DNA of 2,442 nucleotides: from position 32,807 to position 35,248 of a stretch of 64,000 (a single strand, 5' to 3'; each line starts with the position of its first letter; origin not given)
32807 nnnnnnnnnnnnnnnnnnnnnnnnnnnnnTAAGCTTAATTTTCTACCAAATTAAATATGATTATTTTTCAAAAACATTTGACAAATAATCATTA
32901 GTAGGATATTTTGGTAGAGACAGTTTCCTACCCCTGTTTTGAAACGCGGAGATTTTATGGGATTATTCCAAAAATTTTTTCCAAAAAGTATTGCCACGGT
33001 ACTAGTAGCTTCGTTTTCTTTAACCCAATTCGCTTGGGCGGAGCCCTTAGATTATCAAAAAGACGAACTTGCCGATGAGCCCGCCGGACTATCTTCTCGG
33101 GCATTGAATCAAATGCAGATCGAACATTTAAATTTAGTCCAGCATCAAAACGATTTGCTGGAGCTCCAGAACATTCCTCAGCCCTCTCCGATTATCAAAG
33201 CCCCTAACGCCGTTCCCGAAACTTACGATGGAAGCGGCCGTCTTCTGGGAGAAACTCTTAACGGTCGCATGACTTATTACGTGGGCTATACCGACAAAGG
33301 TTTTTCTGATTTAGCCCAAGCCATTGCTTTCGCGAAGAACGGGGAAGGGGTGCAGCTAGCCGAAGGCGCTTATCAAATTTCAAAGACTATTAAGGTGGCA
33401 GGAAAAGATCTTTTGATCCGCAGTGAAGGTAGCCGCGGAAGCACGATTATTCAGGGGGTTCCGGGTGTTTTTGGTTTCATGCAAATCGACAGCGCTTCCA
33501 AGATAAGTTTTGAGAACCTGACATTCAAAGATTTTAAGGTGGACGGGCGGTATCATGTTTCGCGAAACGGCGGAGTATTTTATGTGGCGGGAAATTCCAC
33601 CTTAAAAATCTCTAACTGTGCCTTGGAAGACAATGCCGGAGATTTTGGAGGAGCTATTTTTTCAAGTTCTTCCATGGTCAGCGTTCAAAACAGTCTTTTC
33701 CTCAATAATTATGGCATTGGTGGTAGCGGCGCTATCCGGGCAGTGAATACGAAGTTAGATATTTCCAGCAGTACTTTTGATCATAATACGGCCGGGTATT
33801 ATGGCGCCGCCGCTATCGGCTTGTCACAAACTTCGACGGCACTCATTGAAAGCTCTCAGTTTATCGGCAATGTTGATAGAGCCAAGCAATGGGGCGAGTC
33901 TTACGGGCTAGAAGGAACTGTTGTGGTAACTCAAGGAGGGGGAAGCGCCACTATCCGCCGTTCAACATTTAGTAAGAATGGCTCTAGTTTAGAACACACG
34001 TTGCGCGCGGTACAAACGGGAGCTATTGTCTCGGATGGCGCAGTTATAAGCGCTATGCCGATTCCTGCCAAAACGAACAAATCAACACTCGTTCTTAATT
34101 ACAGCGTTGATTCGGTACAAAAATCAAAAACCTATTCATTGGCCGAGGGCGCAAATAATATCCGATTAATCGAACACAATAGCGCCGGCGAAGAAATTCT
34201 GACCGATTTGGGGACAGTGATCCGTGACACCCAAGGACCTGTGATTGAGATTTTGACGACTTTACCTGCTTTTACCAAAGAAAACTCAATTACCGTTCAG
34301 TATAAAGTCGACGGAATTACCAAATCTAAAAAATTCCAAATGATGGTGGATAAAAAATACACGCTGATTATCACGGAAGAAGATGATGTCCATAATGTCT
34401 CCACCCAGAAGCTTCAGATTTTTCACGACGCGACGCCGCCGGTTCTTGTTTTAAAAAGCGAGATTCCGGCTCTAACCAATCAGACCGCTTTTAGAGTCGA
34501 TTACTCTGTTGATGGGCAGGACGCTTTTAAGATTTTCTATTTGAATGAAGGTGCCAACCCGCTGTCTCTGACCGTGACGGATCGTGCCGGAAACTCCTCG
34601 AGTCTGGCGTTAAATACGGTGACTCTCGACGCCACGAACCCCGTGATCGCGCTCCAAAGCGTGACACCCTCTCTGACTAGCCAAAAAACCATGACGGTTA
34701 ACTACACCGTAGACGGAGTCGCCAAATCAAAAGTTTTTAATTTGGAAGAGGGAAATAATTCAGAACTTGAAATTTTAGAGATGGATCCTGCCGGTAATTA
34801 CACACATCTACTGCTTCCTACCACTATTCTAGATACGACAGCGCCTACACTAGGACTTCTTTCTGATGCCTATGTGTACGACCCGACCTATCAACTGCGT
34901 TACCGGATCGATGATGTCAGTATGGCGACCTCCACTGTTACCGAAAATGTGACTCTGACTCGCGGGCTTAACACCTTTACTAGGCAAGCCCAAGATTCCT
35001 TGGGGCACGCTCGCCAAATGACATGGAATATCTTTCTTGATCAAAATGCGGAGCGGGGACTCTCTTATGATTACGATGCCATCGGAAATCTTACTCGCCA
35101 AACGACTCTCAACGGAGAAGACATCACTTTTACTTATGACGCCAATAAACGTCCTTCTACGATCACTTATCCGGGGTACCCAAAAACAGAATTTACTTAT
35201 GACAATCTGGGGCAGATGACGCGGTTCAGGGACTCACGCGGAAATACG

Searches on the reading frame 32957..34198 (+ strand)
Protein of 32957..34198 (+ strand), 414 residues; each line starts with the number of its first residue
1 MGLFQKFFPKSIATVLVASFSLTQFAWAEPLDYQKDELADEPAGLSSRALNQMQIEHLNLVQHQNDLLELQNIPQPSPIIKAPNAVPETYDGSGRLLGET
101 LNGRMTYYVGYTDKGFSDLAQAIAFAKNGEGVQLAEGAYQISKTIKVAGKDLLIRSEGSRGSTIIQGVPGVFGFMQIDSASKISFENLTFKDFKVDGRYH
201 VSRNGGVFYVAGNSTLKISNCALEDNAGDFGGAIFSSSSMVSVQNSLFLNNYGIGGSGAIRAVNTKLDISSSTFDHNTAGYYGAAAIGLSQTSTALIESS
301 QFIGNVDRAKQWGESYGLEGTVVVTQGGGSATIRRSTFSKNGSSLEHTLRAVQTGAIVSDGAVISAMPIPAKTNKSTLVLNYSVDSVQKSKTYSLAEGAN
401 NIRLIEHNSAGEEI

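Call 9: search_protein_families(library=pfam, proteins=[window:32957-34198:+], max_evalue=1)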
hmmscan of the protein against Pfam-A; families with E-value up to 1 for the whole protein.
window:32957-34198:+ (414 aa): 4 families
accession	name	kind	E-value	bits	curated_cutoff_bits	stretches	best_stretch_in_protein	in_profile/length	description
PF13229.12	Beta_helix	-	2.5e-07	30.9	25.9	1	176-338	27-158/158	Right handed beta helix region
PF16318.11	DUF4957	-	0.0049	17.1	30.8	1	137-255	1-118/142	Domain of unknown function (DUF4957)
PF17141.9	DUF5114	-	0.035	15.1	27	1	111-153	37-80/88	Domain of unknown function (DUF5114)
PF17161.10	DUF5123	-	0.22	13.1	35.1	1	183-251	1-65/113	Domain of unknown function (DUF5123)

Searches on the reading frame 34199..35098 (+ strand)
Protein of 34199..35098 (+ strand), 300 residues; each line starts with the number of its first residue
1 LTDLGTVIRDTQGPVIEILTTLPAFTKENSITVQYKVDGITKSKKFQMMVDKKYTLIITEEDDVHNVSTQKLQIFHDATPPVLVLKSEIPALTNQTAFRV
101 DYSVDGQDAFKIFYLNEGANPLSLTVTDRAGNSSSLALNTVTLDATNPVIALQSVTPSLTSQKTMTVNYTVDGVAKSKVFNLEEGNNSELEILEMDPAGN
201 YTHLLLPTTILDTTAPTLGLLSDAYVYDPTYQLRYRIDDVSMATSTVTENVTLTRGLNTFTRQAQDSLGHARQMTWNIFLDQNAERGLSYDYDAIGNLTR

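Call 9: search_protein_families(library=pfam, proteins=[window:34199-35098:+], max_evalue=1)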
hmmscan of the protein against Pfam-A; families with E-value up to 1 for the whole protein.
window:34199-35098:+ (300 aa): 5 families
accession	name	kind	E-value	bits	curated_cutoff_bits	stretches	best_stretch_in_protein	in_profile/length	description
PF19077.6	Big_13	-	1.9e-07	31.9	27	1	94-144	50-101/102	Bacterial Ig-like domain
PF13750.12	Big_3_3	-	2.6e-07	30.9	27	2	51-89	14-54/157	Bacterial Ig-like domain (group 3)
PF09136.16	Glucodextran_B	-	0.0012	19.2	27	0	244-281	45-82/83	Glucodextranase, domain B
PF12733.13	Cadherin-like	-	0.0031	18.4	24.2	0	154-194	28-71/89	Cadherin-like beta sandwich domain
PF23585.1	DUF7137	-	0.068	13.3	27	0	232-283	28-79/137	Domain of unknown function (DUF7137)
